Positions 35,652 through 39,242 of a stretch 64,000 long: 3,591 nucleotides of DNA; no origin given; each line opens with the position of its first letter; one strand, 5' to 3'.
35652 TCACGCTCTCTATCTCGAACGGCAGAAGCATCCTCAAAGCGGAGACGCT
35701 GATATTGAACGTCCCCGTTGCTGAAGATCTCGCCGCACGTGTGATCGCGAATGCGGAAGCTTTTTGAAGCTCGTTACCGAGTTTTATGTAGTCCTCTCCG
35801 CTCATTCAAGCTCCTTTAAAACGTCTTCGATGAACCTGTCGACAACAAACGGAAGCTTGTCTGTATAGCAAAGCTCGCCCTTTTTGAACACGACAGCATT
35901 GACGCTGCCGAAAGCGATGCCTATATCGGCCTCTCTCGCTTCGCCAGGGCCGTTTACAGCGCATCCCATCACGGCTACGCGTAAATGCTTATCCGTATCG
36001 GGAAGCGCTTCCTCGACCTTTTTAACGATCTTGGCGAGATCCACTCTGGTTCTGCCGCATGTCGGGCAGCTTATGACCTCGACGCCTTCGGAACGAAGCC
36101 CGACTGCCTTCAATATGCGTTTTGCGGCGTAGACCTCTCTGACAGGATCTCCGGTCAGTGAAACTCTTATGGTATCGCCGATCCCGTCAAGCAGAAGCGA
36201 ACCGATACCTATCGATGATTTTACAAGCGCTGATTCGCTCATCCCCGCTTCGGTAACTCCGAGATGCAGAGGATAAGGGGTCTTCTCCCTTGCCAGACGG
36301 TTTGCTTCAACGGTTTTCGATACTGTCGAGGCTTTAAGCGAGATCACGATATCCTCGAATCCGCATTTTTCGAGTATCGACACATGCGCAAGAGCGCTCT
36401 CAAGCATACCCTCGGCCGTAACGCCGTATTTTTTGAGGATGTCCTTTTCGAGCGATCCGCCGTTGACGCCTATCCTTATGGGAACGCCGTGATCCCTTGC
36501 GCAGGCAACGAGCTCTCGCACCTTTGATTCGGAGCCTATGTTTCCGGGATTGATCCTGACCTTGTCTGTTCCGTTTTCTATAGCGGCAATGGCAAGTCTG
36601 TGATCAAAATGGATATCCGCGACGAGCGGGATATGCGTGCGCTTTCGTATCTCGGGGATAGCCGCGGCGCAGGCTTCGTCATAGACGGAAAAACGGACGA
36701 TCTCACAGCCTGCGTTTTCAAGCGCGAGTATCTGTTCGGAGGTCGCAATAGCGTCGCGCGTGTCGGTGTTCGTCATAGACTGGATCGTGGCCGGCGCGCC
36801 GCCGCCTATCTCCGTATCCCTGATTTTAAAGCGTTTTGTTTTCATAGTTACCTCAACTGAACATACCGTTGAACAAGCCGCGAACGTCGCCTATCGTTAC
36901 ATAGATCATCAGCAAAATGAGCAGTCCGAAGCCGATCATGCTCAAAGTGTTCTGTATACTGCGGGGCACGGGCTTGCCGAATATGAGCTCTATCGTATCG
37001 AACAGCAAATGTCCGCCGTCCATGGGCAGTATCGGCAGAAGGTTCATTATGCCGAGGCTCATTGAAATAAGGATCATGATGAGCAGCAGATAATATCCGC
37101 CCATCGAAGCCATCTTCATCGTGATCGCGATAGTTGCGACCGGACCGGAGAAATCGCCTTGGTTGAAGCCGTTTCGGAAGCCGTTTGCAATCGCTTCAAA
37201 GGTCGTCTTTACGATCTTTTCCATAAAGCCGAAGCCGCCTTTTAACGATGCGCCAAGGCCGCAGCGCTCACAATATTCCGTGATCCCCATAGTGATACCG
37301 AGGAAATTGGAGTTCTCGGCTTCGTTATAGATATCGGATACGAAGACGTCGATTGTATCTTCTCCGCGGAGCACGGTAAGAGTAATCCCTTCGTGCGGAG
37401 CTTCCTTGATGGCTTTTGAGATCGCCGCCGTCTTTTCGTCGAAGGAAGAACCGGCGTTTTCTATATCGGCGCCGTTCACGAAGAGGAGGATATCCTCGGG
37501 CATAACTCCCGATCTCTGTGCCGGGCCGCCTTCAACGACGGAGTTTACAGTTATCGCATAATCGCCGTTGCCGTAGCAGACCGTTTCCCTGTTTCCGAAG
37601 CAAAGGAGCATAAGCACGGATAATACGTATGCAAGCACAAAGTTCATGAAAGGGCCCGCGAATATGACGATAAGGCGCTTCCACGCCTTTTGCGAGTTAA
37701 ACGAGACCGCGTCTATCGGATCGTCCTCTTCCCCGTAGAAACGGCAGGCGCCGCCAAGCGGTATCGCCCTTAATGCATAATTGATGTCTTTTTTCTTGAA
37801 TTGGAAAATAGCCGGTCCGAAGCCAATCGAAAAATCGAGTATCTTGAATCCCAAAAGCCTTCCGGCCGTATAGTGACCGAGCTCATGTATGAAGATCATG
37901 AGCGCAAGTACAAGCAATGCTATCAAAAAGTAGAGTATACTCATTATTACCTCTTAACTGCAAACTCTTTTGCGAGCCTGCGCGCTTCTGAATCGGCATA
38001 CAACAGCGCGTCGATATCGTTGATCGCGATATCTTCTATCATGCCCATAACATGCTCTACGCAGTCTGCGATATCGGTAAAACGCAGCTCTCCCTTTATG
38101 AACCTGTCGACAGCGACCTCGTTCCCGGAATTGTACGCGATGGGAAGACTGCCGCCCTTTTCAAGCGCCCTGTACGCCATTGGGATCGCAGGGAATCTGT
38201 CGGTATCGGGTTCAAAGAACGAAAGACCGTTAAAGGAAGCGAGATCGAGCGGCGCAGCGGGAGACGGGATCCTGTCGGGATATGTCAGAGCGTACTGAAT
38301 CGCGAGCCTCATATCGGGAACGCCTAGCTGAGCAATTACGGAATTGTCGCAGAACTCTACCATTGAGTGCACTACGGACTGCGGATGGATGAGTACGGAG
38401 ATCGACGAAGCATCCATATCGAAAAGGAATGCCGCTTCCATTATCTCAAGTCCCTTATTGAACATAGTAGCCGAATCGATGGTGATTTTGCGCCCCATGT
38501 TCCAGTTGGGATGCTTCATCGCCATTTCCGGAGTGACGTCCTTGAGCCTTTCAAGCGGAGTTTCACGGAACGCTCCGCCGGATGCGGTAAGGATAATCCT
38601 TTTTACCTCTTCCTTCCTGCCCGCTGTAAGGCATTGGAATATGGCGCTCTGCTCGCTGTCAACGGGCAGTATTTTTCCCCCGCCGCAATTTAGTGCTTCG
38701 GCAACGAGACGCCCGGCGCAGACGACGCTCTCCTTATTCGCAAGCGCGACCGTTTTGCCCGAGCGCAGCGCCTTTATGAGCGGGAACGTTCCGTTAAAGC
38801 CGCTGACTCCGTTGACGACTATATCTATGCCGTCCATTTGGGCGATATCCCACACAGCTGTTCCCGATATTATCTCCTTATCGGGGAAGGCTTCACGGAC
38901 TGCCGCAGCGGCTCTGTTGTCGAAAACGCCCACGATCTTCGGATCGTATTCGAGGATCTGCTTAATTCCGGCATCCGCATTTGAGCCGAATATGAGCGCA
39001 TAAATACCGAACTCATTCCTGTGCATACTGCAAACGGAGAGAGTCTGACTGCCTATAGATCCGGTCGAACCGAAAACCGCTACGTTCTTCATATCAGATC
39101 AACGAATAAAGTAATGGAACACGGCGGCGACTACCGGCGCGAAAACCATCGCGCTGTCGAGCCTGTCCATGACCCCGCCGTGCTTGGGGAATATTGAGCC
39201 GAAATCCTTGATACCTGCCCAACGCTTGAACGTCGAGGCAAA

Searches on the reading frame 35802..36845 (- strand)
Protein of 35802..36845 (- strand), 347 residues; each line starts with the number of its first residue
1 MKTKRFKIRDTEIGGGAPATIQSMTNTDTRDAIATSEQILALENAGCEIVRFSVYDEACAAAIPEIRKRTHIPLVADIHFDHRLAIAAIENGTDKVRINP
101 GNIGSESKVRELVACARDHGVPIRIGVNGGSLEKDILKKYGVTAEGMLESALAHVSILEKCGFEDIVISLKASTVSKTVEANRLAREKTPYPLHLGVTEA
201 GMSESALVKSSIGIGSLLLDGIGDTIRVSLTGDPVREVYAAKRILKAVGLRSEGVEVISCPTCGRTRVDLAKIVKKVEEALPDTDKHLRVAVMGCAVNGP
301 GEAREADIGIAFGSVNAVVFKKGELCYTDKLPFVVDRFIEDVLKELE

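Call 65: search_protein_families(library=pfam, proteins=[window:35802-36845:-], max_evalue=0.00001)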
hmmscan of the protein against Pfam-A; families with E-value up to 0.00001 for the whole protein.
window:35802-36845:- (347 aa): 1 family
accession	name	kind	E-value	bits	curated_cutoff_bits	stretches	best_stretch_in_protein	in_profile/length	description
PF04551.19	GcpE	-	2.1e-143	477.9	32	1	3-342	1-341/343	GcpE protein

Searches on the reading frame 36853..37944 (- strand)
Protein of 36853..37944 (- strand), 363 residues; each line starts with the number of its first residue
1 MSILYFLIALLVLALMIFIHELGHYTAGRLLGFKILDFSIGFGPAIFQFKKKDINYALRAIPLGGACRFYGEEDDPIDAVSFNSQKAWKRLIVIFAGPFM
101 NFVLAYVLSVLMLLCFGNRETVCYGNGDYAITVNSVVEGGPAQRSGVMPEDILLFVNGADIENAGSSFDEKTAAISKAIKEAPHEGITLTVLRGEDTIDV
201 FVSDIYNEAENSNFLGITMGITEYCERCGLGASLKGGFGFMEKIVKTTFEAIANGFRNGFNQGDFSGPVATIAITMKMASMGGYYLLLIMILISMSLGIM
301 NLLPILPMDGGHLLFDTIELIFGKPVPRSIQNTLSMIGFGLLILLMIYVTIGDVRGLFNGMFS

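Call 65: search_protein_families(library=pfam, proteins=[window:36853-37944:-], max_evalue=0.00001)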
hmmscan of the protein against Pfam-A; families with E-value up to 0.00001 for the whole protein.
window:36853-37944:- (363 aa): 3 families
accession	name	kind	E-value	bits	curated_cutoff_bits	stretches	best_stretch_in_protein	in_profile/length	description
PF02163.28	Peptidase_M50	-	1.3e-57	195.1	27.2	1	9-345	2-221/221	Peptidase family M50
PF00595.29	PDZ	-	1e-06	29.4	23.2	1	128-165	24-61/81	PDZ domain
PF17820.7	PDZ_6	-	2.7e-06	27.5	27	1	132-193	1-54/54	PDZ domain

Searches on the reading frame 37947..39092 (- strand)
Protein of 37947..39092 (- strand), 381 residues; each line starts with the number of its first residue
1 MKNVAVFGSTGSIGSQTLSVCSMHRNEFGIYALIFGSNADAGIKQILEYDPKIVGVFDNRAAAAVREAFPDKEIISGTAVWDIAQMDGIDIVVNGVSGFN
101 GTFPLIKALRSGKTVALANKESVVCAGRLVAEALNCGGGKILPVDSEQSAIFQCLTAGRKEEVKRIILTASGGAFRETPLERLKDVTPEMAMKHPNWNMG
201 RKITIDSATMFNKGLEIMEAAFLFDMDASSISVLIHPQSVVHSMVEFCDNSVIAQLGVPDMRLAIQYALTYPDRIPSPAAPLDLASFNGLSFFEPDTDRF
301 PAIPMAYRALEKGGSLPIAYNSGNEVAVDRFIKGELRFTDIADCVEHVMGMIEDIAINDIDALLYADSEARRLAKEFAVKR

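Call 65: search_protein_families(library=pfam, proteins=[window:37947-39092:-], max_evalue=0.00001)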
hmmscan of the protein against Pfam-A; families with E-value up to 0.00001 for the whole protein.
window:37947-39092:- (381 aa): 3 families
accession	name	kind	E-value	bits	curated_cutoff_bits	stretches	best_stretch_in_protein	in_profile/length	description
PF08436.17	DXP_redisom_C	-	1.5e-39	134.5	26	1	141-224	1-84/84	1-deoxy-D-xylulose 5-phosphate reductoisomerase C-terminal domain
PF13288.12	DXPR_C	-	4.6e-37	127.2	27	1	256-372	1-114/115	DXP reductoisomerase C-terminal domain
PF02670.22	DXP_reductoisom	-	1.8e-32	113.2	21.7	1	4-127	1-129/129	1-deoxy-D-xylulose 5-phosphate reductoisomerase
